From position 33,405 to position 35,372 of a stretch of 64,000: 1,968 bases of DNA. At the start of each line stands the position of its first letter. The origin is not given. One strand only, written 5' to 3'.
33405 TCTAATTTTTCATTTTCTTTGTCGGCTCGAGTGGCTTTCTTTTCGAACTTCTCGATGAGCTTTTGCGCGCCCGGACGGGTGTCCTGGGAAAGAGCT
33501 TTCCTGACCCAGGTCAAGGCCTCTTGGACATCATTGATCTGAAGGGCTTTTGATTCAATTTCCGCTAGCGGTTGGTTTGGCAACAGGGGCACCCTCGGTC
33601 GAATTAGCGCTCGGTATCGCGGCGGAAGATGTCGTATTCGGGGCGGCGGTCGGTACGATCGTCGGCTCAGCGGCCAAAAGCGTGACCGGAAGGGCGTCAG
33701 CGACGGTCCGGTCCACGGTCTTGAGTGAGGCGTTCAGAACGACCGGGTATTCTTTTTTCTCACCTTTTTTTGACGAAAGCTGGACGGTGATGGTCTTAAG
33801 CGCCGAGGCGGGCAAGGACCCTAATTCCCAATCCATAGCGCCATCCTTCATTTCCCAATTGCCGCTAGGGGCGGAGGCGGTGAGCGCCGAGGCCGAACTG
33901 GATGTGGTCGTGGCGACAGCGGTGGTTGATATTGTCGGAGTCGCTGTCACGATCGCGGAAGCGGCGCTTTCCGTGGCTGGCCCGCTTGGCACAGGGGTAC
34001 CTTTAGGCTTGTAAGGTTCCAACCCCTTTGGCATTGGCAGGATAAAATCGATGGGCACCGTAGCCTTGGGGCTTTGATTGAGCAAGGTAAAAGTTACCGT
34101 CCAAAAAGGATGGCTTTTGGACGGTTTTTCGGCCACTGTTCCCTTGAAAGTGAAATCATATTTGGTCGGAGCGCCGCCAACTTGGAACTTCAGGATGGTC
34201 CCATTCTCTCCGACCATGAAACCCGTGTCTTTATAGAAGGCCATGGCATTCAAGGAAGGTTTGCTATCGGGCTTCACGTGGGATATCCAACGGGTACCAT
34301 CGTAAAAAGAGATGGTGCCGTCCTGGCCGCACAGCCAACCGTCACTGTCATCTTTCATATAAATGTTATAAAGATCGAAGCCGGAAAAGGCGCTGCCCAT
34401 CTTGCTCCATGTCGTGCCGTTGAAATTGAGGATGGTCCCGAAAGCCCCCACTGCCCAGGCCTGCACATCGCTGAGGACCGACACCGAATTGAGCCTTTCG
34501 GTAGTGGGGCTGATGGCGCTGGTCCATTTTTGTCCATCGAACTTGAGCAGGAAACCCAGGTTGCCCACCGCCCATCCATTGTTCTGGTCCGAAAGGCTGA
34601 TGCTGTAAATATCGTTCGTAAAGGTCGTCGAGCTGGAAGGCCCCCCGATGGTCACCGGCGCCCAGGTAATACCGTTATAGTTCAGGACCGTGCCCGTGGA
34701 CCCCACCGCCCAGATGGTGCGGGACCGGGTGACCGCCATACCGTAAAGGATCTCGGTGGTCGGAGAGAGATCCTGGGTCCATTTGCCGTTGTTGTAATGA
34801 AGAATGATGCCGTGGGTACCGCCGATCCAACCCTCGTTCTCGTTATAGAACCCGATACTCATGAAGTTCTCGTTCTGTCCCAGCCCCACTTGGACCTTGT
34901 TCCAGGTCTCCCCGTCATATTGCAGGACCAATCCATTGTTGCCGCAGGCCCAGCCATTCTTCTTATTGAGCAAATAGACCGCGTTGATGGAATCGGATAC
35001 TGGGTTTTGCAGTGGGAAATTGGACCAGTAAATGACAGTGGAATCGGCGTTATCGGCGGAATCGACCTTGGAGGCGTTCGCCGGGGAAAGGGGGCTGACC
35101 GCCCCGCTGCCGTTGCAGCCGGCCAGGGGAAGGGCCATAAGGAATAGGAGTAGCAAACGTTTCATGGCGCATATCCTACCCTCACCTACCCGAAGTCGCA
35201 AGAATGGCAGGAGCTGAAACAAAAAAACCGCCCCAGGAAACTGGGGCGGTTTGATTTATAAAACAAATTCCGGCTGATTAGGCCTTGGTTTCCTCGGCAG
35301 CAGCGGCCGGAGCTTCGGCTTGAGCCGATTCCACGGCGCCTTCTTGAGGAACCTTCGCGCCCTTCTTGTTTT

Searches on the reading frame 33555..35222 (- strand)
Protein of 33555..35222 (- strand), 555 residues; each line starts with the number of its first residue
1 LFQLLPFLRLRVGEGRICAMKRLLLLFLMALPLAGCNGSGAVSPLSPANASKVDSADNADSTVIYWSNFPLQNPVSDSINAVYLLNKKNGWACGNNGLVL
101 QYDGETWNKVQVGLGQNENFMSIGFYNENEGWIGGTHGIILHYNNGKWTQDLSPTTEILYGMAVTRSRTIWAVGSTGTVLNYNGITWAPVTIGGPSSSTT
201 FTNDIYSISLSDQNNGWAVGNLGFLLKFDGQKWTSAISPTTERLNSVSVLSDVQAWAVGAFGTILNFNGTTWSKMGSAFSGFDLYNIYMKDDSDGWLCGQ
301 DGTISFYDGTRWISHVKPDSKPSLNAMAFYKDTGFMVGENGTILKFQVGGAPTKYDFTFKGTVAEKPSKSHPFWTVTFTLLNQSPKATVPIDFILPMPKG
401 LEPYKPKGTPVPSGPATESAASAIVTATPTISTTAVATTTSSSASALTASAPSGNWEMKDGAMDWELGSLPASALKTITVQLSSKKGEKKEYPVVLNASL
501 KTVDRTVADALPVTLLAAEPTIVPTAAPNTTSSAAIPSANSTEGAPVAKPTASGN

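Call 67: search_protein_families(library=pfam, proteins=[window:33555-35222:-], max_evalue=0.0001)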
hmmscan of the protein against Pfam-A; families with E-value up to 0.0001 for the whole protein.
window:33555-35222:- (555 aa): 1 family
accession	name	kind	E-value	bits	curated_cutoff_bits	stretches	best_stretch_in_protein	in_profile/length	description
PF14870.12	PSII_BNR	-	8.9e-19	68.3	27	2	231-346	177-302/303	Photosynthesis system II assembly factor YCF48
